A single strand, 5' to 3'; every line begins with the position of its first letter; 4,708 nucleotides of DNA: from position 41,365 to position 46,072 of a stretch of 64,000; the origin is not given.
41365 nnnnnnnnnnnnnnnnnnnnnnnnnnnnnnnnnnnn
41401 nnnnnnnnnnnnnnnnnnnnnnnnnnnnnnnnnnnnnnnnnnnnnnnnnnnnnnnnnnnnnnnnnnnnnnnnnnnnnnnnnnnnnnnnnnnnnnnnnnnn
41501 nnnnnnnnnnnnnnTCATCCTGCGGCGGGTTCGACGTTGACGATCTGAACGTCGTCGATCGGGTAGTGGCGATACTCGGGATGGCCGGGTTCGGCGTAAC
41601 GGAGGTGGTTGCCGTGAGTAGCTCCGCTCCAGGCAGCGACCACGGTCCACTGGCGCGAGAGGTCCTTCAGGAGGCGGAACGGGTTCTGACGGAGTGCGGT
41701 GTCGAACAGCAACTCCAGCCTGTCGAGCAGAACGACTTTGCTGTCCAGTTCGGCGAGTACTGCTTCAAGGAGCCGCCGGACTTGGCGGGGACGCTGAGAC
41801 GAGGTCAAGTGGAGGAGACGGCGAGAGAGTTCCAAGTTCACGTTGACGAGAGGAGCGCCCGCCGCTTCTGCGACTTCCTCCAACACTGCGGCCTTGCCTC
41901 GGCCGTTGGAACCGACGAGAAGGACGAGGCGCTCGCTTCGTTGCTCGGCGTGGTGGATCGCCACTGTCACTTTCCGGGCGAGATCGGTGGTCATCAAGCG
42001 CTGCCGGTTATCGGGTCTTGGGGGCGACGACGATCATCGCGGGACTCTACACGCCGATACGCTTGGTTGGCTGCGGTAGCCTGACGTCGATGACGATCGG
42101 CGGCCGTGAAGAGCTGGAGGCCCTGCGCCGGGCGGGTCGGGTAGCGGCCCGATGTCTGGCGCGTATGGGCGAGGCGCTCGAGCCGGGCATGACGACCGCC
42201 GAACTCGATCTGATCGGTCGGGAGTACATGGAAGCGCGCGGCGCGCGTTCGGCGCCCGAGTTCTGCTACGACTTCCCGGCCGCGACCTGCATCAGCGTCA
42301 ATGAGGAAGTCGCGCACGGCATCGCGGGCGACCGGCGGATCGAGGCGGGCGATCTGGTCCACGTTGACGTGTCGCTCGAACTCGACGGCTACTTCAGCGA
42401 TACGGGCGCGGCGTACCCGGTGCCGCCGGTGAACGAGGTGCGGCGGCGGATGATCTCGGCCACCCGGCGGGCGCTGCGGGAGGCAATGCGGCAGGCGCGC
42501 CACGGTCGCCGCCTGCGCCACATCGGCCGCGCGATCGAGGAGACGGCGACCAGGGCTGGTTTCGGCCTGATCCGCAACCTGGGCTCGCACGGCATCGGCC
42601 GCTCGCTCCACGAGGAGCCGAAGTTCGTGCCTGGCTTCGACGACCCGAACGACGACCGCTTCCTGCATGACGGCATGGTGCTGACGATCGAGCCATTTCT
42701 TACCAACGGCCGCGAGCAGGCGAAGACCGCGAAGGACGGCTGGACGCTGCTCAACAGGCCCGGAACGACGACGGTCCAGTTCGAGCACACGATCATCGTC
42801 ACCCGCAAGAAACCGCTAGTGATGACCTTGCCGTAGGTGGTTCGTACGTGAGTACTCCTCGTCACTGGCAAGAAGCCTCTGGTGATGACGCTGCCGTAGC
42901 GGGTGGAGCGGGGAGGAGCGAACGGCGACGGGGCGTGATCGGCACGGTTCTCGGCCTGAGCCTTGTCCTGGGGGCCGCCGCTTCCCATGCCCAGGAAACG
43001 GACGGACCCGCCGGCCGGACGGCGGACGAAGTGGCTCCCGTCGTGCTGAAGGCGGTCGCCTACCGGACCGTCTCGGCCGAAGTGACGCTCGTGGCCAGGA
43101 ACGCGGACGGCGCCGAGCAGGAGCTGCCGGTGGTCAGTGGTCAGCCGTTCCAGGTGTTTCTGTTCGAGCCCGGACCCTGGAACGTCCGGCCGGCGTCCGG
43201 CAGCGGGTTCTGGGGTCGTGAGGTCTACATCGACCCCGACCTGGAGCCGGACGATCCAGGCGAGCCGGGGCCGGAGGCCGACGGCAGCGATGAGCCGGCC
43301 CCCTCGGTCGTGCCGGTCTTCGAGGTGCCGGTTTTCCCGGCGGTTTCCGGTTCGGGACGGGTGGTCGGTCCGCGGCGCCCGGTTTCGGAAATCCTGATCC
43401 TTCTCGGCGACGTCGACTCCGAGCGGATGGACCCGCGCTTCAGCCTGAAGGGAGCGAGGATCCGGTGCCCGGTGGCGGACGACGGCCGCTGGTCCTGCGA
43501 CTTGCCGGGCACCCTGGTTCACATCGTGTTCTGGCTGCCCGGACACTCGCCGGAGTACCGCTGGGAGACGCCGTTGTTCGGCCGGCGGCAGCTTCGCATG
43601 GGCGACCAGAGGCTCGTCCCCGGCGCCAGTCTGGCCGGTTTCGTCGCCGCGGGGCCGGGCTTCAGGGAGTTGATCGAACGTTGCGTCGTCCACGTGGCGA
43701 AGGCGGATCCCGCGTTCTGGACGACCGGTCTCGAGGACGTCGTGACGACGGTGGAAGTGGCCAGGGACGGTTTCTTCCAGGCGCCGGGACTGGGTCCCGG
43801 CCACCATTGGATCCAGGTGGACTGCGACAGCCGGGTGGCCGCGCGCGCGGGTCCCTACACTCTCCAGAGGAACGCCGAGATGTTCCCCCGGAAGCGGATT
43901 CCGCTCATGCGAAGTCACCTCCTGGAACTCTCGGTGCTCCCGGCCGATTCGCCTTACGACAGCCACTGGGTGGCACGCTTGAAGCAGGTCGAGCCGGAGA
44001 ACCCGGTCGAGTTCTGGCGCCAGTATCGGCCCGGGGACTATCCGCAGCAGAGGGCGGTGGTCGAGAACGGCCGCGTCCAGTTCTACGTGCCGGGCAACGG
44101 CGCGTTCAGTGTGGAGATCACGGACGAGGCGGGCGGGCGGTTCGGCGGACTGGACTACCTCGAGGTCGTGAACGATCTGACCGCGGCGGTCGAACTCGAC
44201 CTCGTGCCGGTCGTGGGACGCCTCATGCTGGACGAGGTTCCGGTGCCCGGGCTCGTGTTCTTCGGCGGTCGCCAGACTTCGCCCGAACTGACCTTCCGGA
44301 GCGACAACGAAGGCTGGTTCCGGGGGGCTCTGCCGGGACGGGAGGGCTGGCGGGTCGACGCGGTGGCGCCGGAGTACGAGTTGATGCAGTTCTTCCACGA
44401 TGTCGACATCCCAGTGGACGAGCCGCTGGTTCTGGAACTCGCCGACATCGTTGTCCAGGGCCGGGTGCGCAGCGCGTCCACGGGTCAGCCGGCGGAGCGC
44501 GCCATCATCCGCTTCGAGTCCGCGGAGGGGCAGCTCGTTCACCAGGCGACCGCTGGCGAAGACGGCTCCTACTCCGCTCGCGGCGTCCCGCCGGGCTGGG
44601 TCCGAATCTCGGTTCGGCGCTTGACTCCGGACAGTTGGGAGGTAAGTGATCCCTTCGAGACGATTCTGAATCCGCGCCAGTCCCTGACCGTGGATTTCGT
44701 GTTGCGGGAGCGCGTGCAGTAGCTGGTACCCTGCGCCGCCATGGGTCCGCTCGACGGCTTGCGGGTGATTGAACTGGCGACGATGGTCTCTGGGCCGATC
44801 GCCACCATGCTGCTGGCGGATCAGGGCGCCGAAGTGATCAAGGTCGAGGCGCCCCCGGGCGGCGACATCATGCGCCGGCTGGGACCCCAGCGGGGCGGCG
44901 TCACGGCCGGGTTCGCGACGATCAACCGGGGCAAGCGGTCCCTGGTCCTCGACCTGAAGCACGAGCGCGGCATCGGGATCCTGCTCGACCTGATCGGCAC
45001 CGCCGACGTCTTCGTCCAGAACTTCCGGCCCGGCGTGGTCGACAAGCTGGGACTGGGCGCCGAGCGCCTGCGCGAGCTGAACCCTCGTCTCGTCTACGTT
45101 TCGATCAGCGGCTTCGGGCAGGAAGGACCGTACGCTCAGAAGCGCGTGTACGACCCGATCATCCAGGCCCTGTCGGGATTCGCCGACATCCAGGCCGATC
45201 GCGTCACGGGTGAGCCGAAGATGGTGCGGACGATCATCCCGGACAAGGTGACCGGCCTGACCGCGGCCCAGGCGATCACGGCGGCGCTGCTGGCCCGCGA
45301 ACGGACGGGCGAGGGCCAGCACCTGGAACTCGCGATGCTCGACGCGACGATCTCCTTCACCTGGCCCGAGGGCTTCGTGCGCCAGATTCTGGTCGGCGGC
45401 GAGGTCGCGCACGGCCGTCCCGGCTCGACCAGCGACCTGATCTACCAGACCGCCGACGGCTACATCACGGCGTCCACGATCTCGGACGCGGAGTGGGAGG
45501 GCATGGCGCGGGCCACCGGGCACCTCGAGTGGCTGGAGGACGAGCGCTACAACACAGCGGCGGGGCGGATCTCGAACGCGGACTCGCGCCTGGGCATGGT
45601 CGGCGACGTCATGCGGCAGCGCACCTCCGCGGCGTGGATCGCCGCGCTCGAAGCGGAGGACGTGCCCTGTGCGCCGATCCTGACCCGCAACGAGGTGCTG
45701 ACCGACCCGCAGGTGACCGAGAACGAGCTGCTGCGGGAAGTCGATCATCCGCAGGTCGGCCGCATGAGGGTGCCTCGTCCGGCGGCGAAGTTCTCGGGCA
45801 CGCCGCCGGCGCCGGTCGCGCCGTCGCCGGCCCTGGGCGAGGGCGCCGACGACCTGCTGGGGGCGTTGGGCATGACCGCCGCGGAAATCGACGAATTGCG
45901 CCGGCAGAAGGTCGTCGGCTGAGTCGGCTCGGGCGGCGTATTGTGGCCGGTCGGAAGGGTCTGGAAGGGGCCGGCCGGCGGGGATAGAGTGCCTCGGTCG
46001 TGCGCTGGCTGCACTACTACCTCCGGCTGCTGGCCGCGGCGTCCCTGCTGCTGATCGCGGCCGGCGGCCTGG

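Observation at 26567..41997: BREX type 3 operon with a complete SIR2-HerA module embedded in the helicase (BrxHII) slot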

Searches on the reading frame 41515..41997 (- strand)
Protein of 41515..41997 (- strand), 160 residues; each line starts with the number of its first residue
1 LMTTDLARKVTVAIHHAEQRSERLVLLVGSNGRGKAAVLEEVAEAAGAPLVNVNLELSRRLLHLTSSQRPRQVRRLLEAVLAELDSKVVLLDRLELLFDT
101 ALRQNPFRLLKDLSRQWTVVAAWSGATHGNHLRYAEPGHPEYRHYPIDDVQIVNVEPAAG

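Call 3: search_protein_families(library=pfam, proteins=[window:41515-41997:-], max_evalue=0.01)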
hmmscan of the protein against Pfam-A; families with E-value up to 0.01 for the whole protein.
window:41515-41997:- (160 aa): 2 families
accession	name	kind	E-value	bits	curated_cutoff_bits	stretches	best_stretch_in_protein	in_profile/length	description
PF00004.35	AAA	-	1.6e-05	25.8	21.2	1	25-101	1-73/131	ATPase family associated with various cellular activities (AAA)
PF13191.12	AAA_16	-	0.0079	17.1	32.6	0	10-88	12-90/167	AAA ATPase domain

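Call 4: search_protein_families(library=padloc, proteins=[window:41515-41997:-], max_evalue=0.001)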
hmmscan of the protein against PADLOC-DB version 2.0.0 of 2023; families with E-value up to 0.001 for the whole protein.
window:41515-41997:- (160 aa): 5 families
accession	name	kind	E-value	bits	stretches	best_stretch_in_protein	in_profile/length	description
PDLC02496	BrxF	-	2.8e-50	168.4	1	2-157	1-156/158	BrxF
PDLC02497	BrxF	-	1.9e-47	159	1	8-155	5-152/158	BrxF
PDLC02499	BrxF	-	1.2e-18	65.7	1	8-112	7-110/133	BrxF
PDLC00298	PtuA1|PtuA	-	0.00013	19.2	1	22-57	23-58/423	AAA ATPase domain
PDLC00278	PtuA1|PtuA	-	0.00093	16.6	0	22-56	23-57/436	AAA ATPase domain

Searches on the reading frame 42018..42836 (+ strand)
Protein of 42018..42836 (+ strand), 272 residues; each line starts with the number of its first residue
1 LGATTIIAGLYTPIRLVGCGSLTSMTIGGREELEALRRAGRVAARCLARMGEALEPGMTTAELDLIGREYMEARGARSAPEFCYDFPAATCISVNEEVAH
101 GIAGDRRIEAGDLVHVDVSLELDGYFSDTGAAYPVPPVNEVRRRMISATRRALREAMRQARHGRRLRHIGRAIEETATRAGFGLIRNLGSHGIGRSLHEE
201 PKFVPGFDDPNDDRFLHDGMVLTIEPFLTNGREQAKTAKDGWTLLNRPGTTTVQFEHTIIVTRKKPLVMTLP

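Call 64: search_protein_families(library=pfam, proteins=[window:42018-42836:+], max_evalue=0.0001)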
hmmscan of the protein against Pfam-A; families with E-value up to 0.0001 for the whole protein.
window:42018-42836:+ (272 aa): 1 family
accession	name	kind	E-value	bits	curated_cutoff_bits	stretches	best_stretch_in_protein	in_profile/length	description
PF00557.29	Peptidase_M24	-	3.1e-44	151.7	23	1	34-262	1-207/208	Metallopeptidase family M24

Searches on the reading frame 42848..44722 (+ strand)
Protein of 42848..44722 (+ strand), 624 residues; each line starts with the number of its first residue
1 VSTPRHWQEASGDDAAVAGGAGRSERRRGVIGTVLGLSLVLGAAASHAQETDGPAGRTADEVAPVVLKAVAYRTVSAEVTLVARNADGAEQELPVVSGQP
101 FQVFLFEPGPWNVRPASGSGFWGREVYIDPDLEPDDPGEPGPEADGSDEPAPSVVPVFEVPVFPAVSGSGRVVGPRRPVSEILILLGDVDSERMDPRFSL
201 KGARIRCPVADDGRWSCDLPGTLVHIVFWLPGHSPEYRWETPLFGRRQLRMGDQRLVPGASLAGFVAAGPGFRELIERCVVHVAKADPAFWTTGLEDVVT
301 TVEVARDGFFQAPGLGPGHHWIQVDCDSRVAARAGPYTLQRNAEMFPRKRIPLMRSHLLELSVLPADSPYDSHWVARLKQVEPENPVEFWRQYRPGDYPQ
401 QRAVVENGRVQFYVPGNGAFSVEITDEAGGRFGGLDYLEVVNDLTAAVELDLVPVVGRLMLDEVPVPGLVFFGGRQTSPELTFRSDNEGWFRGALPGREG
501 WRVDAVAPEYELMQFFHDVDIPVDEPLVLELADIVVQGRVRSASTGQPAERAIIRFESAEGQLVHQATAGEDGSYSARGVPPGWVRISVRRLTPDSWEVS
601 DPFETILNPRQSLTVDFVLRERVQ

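Call 64: search_protein_families(library=pfam, proteins=[window:42848-44722:+], max_evalue=0.0001)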
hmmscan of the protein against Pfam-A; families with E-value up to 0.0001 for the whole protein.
window:42848-44722:+ (624 aa): 1 family
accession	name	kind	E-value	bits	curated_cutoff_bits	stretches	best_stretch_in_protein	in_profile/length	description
PF13620.12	CarboxypepD_reg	-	2.2e-15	57.2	32.3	1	536-619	2-81/82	Carboxypeptidase regulatory-like domain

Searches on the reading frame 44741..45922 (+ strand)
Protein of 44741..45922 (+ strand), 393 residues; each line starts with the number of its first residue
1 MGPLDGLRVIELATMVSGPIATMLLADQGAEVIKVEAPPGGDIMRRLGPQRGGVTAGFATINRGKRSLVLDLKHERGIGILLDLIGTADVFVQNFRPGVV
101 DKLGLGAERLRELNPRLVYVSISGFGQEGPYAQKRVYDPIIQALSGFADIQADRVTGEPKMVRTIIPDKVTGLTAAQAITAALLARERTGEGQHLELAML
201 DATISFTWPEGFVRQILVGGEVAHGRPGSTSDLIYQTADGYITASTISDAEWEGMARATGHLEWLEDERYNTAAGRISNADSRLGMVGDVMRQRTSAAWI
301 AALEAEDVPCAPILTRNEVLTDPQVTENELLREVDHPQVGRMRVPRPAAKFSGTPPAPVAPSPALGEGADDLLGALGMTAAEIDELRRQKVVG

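Call 64: search_protein_families(library=pfam, proteins=[window:44741-45922:+], max_evalue=0.0001)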
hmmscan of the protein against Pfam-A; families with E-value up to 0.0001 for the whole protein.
window:44741-45922:+ (393 aa): 1 family
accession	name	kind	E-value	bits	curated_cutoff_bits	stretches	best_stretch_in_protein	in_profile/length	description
PF02515.22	CoA_transf_3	-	1.7e-110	370.1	23.3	1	4-367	1-364/366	CoA-transferase family III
